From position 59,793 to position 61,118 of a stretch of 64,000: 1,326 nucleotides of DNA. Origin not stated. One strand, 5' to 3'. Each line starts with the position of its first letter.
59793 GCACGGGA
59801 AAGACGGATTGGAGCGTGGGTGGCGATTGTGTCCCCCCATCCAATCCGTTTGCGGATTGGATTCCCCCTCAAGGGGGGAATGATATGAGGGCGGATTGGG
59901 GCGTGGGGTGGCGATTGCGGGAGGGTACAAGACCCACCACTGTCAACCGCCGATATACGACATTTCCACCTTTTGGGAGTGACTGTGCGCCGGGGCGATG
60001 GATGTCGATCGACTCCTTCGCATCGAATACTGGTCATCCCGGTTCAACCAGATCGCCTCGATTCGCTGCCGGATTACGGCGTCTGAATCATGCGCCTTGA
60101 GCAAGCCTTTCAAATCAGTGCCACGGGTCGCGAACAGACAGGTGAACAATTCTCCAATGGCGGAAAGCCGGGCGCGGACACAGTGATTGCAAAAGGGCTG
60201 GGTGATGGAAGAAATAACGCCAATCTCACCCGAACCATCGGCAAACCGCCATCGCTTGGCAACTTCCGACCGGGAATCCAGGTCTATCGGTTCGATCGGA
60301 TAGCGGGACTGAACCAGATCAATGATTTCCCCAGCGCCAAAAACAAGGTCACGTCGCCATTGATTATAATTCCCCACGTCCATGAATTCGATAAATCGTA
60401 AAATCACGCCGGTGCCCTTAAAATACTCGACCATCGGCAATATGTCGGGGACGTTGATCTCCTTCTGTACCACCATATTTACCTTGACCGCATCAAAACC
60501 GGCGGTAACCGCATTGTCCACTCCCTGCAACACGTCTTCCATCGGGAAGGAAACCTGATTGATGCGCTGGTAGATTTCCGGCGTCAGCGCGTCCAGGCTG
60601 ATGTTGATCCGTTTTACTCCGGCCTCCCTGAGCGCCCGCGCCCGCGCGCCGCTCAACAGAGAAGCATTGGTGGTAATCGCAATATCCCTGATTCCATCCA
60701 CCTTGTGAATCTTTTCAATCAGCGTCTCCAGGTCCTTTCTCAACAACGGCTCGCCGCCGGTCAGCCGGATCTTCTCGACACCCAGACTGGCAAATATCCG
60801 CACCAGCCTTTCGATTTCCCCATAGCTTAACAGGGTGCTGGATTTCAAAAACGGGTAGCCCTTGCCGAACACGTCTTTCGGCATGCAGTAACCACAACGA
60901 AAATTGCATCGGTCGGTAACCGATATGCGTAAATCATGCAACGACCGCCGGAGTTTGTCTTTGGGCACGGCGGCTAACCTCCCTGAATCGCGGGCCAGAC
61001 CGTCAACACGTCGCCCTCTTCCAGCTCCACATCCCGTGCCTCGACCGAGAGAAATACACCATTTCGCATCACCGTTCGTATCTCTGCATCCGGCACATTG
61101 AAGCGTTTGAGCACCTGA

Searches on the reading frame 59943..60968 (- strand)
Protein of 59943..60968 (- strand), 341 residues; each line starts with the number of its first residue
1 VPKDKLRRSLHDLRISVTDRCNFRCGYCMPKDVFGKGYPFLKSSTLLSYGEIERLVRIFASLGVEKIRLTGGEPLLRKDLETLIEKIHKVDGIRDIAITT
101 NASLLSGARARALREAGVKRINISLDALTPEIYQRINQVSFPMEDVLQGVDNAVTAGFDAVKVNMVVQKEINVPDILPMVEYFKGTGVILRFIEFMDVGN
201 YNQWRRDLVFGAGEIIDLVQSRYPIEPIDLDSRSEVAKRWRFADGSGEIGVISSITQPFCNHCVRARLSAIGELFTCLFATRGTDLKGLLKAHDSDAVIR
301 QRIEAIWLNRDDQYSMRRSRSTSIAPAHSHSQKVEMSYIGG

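Call 4: search_protein_families(library=pfam, proteins=[window:59943-60968:-], max_evalue=0.1)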
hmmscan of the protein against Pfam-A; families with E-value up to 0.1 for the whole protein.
window:59943-60968:- (341 aa): 3 families
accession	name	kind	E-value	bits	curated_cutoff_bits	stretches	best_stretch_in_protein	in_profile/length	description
PF06463.18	Mob_synth_C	-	2.1e-35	121.9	37.4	1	189-315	2-127/128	Molybdenum Cofactor Synthesis C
PF04055.27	Radical_SAM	-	1e-33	117.3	29.5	1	15-182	1-165/166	Radical SAM superfamily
PF13353.11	Fer4_12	-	0.00012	22.9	22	1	20-101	14-91/137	4Fe-4S single cluster domain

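Call 9: find_encoding_contigs(protein=window:59943-60968:-, flank=10000, max_places=10)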
Protein window:59943-60968:- (341 aa): 1 contig read that carries it; 1 place shown.
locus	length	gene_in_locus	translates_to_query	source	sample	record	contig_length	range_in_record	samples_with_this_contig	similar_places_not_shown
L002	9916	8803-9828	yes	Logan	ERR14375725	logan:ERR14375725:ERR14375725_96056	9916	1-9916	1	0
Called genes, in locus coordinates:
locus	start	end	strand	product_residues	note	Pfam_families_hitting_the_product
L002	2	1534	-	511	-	?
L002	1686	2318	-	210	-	PF01694:Rhomboid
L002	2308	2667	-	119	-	-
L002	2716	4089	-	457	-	PF00285:Citrate_synt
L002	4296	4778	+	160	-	PF00037:Fer4 (weak), PF12797:Fer4_2 (faint), PF12837:Fer4_6 (weak), PF13237:Fer4_10 (faint), PF13247:Fer4_11, PF14697:Fer4_21 (weak), PF12838:Fer4_7, PF13187:Fer4_9 (weak), +3 more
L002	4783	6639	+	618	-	PF02730:AFOR_N, PF01314:AFOR_C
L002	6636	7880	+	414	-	PF01266:DAO (faint), PF03486:HI0933_like (faint), PF04820:Trp_halogenase (faint), PF07992:Pyr_redox_2, PF13450:NAD_binding_8 (faint), PF13454:NAD_binding_9 (faint), PF13738:Pyr_redox_3 (weak), PF00070:Pyr_redox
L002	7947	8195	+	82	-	PF14451:Ub-Mut7C (weak), PF02597:ThiS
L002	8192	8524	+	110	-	-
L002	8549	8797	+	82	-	-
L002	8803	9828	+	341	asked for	PF04055:Radical_SAM, PF06463:Mob_synth_C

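Call 81: find_related_loci(query=window:59943-60968:-, collection=metagenome_contigs, flank=10000)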
Query window:59943-60968:- (341 aa) in metagenome_contigs; peptide patterns used: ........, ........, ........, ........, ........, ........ (x = any residue, [..] = any of these).
126 stretches matched a pattern; 78 encode a relative of the query (tblastn E <= 1e-3); 78 distinct loci.
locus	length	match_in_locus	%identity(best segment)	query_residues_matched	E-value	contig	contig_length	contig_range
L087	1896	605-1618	67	4-341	1e-167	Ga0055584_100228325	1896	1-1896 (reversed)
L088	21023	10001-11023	66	1-341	4e-155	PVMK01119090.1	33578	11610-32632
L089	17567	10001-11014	64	3-339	3e-146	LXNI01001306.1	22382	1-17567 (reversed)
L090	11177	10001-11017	60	3-341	2e-142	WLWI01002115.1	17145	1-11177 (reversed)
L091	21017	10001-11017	60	3-341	2e-142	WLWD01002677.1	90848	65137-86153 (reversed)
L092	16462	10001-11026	58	1-341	3e-136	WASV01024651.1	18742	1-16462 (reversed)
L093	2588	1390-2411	70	1-341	3e-143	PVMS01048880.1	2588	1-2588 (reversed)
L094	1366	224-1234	58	1-341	2e-146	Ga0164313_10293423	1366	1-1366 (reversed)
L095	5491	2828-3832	58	1-341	5e-134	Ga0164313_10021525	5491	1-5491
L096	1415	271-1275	57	1-341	2e-145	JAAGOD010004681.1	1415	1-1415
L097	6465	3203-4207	56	1-341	3e-130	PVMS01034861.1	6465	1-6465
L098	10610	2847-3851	56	1-341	2e-128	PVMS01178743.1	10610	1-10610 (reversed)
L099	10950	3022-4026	56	1-341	8e-128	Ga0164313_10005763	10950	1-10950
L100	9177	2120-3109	51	4-341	1e-108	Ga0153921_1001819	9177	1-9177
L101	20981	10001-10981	51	8-341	4e-108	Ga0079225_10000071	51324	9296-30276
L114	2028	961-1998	49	4-341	1e-101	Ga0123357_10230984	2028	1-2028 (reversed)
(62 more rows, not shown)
